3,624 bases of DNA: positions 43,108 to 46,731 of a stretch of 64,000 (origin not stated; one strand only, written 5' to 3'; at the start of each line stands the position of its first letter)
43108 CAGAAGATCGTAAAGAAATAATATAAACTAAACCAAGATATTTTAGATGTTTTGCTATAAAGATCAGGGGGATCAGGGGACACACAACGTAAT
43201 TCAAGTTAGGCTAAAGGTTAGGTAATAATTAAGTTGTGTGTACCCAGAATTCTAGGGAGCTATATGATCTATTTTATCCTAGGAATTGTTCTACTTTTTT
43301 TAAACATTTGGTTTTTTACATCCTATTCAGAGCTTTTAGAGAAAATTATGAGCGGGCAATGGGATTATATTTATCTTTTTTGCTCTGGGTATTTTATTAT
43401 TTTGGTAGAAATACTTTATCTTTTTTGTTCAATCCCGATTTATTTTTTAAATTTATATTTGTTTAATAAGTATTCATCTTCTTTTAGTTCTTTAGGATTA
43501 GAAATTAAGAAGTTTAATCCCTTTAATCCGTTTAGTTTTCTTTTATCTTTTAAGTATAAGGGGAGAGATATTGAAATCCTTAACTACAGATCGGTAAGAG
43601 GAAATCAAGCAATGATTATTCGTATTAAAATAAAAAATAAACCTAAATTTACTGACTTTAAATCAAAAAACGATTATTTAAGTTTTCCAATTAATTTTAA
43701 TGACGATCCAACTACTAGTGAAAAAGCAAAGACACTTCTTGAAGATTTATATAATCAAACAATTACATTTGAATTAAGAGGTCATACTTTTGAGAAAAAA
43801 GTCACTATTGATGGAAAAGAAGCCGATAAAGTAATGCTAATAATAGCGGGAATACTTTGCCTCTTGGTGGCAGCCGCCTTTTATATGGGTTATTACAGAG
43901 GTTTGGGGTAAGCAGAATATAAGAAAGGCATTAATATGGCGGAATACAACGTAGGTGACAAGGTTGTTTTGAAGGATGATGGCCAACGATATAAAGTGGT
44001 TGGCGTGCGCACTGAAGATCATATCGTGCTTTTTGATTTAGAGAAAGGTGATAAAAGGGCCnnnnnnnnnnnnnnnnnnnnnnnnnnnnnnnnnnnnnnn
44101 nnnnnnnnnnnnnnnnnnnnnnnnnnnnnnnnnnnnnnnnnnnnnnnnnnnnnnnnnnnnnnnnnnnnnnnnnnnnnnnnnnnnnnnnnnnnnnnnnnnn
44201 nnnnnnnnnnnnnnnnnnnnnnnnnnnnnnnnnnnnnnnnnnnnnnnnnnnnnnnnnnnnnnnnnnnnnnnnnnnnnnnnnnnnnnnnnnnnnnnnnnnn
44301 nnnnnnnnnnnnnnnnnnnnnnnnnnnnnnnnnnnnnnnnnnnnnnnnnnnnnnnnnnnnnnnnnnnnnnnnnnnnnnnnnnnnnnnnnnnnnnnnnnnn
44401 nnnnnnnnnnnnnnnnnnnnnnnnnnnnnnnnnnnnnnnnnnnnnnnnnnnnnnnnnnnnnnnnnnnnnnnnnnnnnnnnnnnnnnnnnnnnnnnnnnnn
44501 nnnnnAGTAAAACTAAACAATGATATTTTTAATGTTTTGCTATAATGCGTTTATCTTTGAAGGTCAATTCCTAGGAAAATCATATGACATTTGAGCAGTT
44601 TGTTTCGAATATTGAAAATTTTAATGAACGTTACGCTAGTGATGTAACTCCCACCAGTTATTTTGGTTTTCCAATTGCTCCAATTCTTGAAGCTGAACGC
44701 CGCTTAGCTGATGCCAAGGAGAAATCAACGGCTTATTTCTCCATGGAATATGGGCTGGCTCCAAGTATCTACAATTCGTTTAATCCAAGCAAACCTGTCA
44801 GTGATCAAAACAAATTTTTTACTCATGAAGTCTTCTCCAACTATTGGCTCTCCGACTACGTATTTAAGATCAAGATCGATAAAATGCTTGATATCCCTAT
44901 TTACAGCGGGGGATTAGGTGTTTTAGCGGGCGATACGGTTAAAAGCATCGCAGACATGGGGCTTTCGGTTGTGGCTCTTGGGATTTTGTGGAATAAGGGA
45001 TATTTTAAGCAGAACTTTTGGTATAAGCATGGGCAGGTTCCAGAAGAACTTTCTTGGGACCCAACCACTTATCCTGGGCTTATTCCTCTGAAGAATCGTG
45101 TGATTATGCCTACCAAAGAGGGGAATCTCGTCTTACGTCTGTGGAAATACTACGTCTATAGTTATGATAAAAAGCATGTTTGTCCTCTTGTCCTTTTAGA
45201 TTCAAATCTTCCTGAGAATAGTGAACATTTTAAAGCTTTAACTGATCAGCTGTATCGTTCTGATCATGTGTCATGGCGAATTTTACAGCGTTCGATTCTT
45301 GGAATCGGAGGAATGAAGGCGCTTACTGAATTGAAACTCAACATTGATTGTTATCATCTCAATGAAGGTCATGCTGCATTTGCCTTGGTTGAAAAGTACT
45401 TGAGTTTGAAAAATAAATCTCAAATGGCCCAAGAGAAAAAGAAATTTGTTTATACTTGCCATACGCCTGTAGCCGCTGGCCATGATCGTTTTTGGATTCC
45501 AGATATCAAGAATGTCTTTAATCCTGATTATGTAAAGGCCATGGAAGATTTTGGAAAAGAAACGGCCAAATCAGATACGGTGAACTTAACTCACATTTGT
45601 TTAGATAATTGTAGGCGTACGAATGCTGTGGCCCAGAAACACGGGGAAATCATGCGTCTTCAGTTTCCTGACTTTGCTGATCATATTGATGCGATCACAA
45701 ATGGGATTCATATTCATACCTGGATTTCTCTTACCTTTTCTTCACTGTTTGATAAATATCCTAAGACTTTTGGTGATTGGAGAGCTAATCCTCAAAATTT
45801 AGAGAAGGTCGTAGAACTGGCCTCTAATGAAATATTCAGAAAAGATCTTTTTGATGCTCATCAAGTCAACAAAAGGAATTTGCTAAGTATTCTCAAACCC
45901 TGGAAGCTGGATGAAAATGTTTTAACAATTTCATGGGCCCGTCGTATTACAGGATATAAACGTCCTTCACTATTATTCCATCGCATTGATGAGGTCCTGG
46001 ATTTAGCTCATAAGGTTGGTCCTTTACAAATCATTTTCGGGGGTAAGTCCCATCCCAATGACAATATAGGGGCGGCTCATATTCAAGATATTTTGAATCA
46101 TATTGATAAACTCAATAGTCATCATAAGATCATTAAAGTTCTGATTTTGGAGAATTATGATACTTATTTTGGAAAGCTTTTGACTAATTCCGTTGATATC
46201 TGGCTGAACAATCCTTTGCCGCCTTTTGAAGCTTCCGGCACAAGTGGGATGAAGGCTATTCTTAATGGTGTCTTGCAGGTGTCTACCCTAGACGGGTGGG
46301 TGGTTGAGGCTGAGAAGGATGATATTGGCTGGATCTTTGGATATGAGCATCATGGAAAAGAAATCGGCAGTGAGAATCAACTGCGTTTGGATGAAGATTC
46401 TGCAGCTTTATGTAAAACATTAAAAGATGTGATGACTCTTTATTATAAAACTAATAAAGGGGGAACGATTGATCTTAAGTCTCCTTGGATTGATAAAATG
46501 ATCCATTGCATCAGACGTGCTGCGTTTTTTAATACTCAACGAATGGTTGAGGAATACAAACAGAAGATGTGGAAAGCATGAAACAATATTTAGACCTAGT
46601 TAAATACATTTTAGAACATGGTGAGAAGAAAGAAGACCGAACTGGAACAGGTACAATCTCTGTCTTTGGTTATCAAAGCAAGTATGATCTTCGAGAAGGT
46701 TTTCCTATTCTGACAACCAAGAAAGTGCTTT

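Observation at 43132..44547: AT-rich 1.3 kb islet bracketed by imperfect 38-bp direct repeats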

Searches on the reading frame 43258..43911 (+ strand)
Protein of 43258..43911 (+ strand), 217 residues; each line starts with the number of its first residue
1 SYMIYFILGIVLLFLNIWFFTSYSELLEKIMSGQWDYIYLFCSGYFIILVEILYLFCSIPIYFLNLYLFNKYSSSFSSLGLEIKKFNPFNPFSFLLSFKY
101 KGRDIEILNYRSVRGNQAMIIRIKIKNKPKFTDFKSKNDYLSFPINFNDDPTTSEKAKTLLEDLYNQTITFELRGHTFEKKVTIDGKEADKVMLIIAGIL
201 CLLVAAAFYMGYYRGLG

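Call 7: search_protein_families(library=pfam, proteins=[window:43258-43911:+], max_evalue=0.01)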
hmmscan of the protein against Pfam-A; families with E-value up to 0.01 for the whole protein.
window:43258-43911:+ (217 aa): 0 families

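Call 26: find_homologous_proteins(query=window:43258-43911:+, max_evalue=0.001)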
Query window:43258-43911:+: 278 candidates shared short words with the query, none scored E <= 0.001.

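Call 29: search_protein_families(library=ncbifam, proteins=[window:43258-43911:+], max_evalue=0.01)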
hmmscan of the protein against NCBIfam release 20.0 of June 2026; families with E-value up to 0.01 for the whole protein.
window:43258-43911:+ (217 aa): 0 families

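Call 33: search_protein_representatives(protein=window:43258-43911:+)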
Query: 217 residues. Proteins with E-value up to 0.001 (for the whole library): 2; up to 1e-10: 1; up to 1e-30: 1. The best 2 are listed.
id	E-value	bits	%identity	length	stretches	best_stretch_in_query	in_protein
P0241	1.5e-52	194.6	93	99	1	119-217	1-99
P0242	1.5e-04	37.7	35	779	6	142-182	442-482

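Call 34: find_encoding_contigs(protein=P0241, flank=6000, max_places=6)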
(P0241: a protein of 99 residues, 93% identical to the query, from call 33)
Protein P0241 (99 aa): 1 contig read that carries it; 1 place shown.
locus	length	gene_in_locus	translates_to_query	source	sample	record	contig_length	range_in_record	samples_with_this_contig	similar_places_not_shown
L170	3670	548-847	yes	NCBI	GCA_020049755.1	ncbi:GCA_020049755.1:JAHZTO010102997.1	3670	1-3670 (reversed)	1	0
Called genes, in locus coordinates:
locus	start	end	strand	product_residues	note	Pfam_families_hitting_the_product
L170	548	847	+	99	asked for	-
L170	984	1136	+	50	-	-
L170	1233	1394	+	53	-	PF05532:CsbD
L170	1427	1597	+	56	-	PF13396:PLDc_N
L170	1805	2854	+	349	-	PF17761:DUF1016_N, PF06250:YhcG_C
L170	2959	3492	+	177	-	-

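Call 40: find_related_loci(query=window:43264-43911:+, collection=viral_contigs, flank=5000)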
Query window:43264-43911:+ (215 aa) in viral_contigs; peptide patterns used: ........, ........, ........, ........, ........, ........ (x = any residue, [..] = any of these).
21 stretches matched a pattern, but none encodes a relative of the query by tblastn (E <= 1e-3).

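Call 55: search_protein_families(library=pfam, proteins=[P0242, window:43264-43911:+], max_evalue=0.1)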
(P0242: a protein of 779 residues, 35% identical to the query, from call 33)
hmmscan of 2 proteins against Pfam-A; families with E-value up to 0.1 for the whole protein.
P0242 (779 aa): 9 families
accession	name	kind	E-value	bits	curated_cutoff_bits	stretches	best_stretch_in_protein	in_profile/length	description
PF19532.5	Ig_TMEM131L_2nd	-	2.7e-06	27.9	27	0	130-205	57-132/156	Transmembrane protein 131-like, second Ig-like domain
PF08522.16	BT_3987-like_N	-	3.1e-05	25.1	25.9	0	292-371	15-94/120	BT_3987-like, N-terminal domain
PF04005.17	Hus1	-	0.00022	20.9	27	0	403-469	91-151/288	Hus1-like protein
PF10296.15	MMM1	-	0.0073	16.1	21.9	0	508-554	91-136/244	Maintenance of mitochondrial morphology protein 1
PF11197.13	DUF2835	-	0.01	16.2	25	0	265-292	26-53/71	Protein of unknown function (DUF2835)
PF21228.3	RuBisCO_activase_AAA_helical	-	0.015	16.1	27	0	372-400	39-67/96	Ribulose bisphosphate carboxylase/oxygenase activase, AAA, helical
PF07921.17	Fibritin_C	-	0.02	15.5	21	0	516-553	32-69/93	Fibritin C-terminal region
PF01498.24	HTH_Tnp_Tc3_2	-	0.024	15.4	31.5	0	280-313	34-67/72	Transposase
PF16128.11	DUF4840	-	0.036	14.5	24.4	0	541-575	44-78/143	Domain of unknown function (DUF4840)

window:43264-43911:+ (215 aa): 0 families

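Call 56: search_protein_families(library=phrogs, proteins=[window:43264-43911:+], max_evalue=0.01)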
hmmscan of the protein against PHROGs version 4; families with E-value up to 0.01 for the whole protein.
window:43264-43911:+ (215 aa): 0 families

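Call 70: predict_structure(protein=window:43264-43911:+)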
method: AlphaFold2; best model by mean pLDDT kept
length: 215 residues; sequences in the alignment: 1
mean_pLDDT: 57.5   pTM: 0.35
mean pLDDT of the five models: 57.5, 54.8, 54.0, 52.9, 52.8
residues with pLDDT >= 90: 2; 70-90: 72; 50-70: 46; < 50: 95
segments of 3 or more residues with pLDDT < 50: 78-80, 89-95, 97-99, 107-120, 126-140, 142-188, 212-215
pLDDT, mean of each block of 10 residues (from residue 1): 79 79 83 83 77 73 70 54 53 47 49 41 47 43 44 42 32 30 46 69 70 48
secondary structure, 60 per line:
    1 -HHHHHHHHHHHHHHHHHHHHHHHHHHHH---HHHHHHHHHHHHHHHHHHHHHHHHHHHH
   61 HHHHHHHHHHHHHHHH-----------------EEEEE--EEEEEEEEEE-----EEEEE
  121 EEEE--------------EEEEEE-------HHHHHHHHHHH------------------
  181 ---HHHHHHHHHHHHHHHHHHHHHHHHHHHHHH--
elements in order: H2-29 H33-76 E94-98 E101-110 E116-124 E139-144 H152-162 H184-213

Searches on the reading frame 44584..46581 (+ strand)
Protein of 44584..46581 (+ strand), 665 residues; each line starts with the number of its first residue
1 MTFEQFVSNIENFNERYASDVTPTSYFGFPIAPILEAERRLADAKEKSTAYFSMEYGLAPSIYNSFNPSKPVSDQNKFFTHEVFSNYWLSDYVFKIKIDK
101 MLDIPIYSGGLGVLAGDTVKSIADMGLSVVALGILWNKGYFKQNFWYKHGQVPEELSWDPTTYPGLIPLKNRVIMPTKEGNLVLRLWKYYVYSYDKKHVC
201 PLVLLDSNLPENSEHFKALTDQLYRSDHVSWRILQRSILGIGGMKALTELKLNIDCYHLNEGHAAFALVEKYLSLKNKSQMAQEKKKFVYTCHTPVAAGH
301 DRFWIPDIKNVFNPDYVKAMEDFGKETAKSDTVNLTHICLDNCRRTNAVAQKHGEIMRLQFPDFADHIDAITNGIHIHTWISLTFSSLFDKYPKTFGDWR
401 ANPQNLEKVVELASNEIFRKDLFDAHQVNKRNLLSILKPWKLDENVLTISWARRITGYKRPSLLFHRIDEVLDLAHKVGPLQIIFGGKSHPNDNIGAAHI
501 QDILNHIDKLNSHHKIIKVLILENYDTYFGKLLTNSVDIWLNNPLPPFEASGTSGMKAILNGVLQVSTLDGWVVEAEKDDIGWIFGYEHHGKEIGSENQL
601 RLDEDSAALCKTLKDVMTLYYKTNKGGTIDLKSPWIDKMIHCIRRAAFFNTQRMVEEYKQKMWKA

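Call 7: search_protein_families(library=pfam, proteins=[window:44584-46581:+], max_evalue=0.01)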
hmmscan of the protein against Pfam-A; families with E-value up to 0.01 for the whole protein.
window:44584-46581:+ (665 aa): 3 families
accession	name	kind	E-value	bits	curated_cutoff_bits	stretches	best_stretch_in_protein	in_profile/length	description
PF00343.26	Phosphorylase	-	2.3e-38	132.4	27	1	327-591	318-602/713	Carbohydrate phosphorylase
PF05248.17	Adeno_E3A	-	0.0011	19.4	25.2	1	330-388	6-60/104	Adenovirus E3A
PF11897.13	DUF3417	-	0.0037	18.1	25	0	39-61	86-108/109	Protein of unknown function (DUF3417)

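Call 8: find_related_loci(query=window:44584-46581:+, collection=genome_contigs, flank=8000)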
Query window:44584-46581:+ (665 aa) in genome_contigs; peptide patterns used: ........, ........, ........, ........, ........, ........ (x = any residue, [..] = any of these).
206 stretches matched a pattern; 145 encode a relative of the query (tblastn E <= 1e-3); the best 80 are kept; 80 distinct loci.
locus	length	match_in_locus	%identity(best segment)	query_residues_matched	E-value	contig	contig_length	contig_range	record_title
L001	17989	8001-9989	87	1-663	0e+0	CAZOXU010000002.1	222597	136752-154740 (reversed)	MAG TPA_asm: uncultured Planctomycetales bacterium isolate SRP278252_co2_25 genome assembly, contig: NODE_44_length_2225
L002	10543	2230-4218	82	1-663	0e+0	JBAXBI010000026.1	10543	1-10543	MAG: Candidatus Omnitrophota bacterium isolate ELA163 MAG163_26, whole genome shotgun sequence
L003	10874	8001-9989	82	1-663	0e+0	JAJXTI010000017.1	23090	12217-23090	MAG: bacterium isolate BP4.bin41 NODE_2358_length_23090_cov_1.207116, whole genome shotgun sequence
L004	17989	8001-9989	81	1-663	0e+0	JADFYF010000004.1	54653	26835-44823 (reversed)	MAG: Candidatus Omnitrophota bacterium isolate nDJH6bin18 nDJH6_bin18_NODE_4_length_54653_cov_3.406613, whole genome sho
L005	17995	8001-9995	81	1-665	0e+0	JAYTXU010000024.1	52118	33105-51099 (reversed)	MAG: Candidatus Omnitrophota bacterium isolate GFS_5990 GFS_5990_23, whole genome shotgun sequence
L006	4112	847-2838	78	1-665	0e+0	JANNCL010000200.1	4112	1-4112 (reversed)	MAG: Candidatus Omnitrophota bacterium isolate OTE_78_metabat_191 OTE_78_k141_93595, whole genome shotgun sequence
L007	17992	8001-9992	77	1-665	0e+0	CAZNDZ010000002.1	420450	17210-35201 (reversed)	MAG TPA_asm: uncultured Planctomycetales bacterium isolate SRP219642_co4_309 genome assembly, contig: NODE_5_length_4204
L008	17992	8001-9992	76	1-665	0e+0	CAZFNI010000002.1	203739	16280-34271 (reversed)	MAG TPA_asm: uncultured Planctomycetales bacterium isolate SRP342105_co1_465 genome assembly, contig: NODE_60_length_203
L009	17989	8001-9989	74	1-663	0e+0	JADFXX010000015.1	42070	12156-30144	MAG: Candidatus Omnitrophota bacterium isolate nDJH2bin18 nDJH2_bin18_NODE_15_length_42070_cov_55.889064, whole genome s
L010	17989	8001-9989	74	1-663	0e+0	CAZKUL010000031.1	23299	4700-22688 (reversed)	MAG TPA_asm: uncultured Planctomycetales bacterium isolate binchicken_co241_121 genome assembly, contig: NODE_2033_lengt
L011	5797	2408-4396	74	1-663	0e+0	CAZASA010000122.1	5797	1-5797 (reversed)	MAG TPA_asm: uncultured Planctomycetales bacterium isolate binchicken_co241_31 genome assembly, contig: NODE_15783_lengt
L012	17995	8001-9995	72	1-665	0e+0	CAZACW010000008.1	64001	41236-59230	MAG TPA_asm: uncultured Planctomycetales bacterium isolate SRP273308_co1_408 genome assembly, contig: NODE_467_length_64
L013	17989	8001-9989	77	1-664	0e+0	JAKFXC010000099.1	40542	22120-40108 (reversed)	MAG: Candidatus Omnitrophota bacterium isolate ND2_Bin_17 ND2_0000080, whole genome shotgun sequence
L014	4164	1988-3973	72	3-664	0e+0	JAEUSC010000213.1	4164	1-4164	MAG: Candidatus Omnitrophota bacterium isolate new MAG-293 k141_3121834, whole genome shotgun sequence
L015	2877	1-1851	78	48-663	0e+0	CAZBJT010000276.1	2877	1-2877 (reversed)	MAG TPA_asm: uncultured Planctomycetales bacterium isolate binchicken_co54_492 genome assembly, contig: NODE_74339_lengt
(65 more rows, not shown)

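Call 15: find_encoding_contigs(protein=window:44584-46581:+, flank=6000, max_places=10)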
Protein window:44584-46581:+ (665 aa): no gene with exactly this product is on record in the collection.

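Call 18: find_related_loci(query=window:44584-46581:+, collection=metagenome_contigs, flank=6000)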
Query window:44584-46581:+ (665 aa) in metagenome_contigs; peptide patterns used: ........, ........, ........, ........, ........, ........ (x = any residue, [..] = any of these).
247 stretches matched a pattern; 152 encode a relative of the query (tblastn E <= 1e-3); the best 80 are kept; 80 distinct loci.
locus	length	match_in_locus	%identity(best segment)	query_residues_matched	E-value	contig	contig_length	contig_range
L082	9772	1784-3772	83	1-663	0e+0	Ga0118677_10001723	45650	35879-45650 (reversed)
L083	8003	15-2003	83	1-663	0e+0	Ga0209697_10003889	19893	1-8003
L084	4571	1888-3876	76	1-664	0e+0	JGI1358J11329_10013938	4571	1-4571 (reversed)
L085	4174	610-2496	81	1-631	0e+0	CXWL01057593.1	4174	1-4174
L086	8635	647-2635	76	1-663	0e+0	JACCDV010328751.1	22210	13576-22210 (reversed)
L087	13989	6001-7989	74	1-663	0e+0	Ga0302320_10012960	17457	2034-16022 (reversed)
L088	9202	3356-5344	75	1-663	0e+0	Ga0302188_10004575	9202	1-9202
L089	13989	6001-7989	73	1-663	0e+0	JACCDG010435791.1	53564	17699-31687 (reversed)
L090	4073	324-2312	74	1-663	0e+0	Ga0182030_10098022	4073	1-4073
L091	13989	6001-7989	74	1-663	0e+0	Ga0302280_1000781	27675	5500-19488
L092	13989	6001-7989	73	1-663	0e+0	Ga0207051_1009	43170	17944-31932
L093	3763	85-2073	73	1-663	0e+0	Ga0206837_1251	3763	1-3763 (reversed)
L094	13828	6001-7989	73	1-663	0e+0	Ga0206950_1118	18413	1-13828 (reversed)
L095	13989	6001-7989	74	1-663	0e+0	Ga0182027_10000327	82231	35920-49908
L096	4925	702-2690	74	1-663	0e+0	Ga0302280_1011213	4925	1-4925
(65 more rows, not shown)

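Call 29: search_protein_families(library=ncbifam, proteins=[window:44584-46581:+], max_evalue=0.01)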
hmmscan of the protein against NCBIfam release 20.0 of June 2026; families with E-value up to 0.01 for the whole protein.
window:44584-46581:+ (665 aa): 5 families
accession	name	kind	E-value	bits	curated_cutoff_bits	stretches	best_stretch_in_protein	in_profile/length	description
TIGR02094.1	more_P_ylases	subfamily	6.2e-122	408.4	191.7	1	104-663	14-598/600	alpha-glucan family phosphorylase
NF041129.1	maldex_phorlase_Thcocales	equivalog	4.3e-96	322.8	1500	1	103-663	111-684/816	maltodextrin phosphorylase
TIGR02093.1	P_ylase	subfamily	1.3e-34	119.5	552.9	2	328-589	410-691/804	glycogen/starch/alpha-glucan family phosphorylase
NF011561.0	PRK14985.1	equivalog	6e-22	77.7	1273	1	330-579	405-672/800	maltodextrin phosphorylase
NF011562.0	PRK14986.1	equivalog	8e-20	70.5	1546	1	336-582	424-686/815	glycogen phosphorylase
